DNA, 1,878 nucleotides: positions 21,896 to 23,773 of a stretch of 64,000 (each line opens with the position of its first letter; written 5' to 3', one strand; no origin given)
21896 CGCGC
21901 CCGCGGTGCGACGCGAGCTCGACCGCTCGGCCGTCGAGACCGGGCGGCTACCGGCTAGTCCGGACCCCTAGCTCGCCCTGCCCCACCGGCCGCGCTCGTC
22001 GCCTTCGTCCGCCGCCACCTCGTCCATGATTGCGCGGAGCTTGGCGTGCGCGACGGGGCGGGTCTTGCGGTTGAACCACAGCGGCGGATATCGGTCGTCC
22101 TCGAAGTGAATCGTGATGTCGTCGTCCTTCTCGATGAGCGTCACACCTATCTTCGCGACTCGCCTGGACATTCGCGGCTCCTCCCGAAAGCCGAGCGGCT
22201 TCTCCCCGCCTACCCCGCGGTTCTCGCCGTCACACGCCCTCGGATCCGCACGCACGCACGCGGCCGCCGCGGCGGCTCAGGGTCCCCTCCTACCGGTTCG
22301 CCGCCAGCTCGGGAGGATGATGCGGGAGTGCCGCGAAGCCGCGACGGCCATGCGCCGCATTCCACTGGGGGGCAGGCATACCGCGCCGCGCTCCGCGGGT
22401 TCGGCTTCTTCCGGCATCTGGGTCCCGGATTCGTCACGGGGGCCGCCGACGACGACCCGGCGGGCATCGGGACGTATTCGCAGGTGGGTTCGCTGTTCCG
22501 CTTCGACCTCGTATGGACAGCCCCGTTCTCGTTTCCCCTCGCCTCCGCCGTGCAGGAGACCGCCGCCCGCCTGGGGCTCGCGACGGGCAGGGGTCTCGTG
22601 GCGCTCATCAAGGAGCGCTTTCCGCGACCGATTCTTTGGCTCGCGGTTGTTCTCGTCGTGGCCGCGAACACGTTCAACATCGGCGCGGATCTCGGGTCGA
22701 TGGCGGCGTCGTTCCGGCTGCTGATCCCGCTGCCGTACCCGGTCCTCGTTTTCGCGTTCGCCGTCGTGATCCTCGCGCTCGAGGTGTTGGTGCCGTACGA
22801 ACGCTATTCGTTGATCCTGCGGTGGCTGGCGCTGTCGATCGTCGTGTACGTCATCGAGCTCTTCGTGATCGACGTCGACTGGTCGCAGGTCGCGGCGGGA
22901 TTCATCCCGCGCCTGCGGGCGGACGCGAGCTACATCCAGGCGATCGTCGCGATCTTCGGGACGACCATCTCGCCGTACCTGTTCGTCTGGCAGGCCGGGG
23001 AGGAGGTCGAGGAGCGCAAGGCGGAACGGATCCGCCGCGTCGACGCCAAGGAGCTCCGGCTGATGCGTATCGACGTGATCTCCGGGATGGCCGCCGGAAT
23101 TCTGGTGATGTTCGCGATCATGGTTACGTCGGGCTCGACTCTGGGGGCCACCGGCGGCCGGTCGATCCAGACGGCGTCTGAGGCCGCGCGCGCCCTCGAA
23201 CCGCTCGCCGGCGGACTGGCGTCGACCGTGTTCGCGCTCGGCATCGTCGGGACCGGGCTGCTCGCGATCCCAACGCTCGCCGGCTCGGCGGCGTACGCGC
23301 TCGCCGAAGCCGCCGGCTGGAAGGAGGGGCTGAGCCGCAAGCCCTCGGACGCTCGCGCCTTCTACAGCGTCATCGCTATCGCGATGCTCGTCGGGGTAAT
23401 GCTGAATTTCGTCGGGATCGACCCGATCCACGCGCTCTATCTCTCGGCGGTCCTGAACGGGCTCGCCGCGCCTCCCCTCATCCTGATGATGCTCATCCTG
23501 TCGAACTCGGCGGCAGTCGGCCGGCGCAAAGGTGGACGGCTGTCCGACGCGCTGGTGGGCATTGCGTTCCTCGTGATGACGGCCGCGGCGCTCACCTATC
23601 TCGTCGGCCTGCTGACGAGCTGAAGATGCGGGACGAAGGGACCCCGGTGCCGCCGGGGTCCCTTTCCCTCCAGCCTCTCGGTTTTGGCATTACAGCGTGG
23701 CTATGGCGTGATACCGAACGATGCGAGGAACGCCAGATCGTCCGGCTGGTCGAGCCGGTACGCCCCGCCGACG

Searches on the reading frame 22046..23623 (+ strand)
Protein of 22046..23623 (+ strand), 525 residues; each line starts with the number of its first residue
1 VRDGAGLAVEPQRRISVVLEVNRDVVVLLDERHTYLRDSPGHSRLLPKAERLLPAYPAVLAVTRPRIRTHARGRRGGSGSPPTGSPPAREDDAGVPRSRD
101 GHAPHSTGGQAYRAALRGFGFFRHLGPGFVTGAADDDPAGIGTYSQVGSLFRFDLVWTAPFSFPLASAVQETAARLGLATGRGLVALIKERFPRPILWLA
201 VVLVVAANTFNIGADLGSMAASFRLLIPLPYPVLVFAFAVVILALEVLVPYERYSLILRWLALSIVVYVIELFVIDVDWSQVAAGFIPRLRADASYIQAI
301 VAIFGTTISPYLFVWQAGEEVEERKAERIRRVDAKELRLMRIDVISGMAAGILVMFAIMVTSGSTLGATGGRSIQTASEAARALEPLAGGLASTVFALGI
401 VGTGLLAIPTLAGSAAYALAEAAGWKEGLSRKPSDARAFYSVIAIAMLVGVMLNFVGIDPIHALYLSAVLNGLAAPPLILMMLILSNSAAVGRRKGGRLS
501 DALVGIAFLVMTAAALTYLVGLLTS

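Call 21: search_protein_families(library=pfam, proteins=[window:22046-23623:+], max_evalue=0.001)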
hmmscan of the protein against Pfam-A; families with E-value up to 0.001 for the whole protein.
window:22046-23623:+ (525 aa): 1 family
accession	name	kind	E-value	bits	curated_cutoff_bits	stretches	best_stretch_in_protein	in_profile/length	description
PF01566.24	Nramp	-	1.6e-81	274.6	29.8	1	142-490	2-348/357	Natural resistance-associated macrophage protein-like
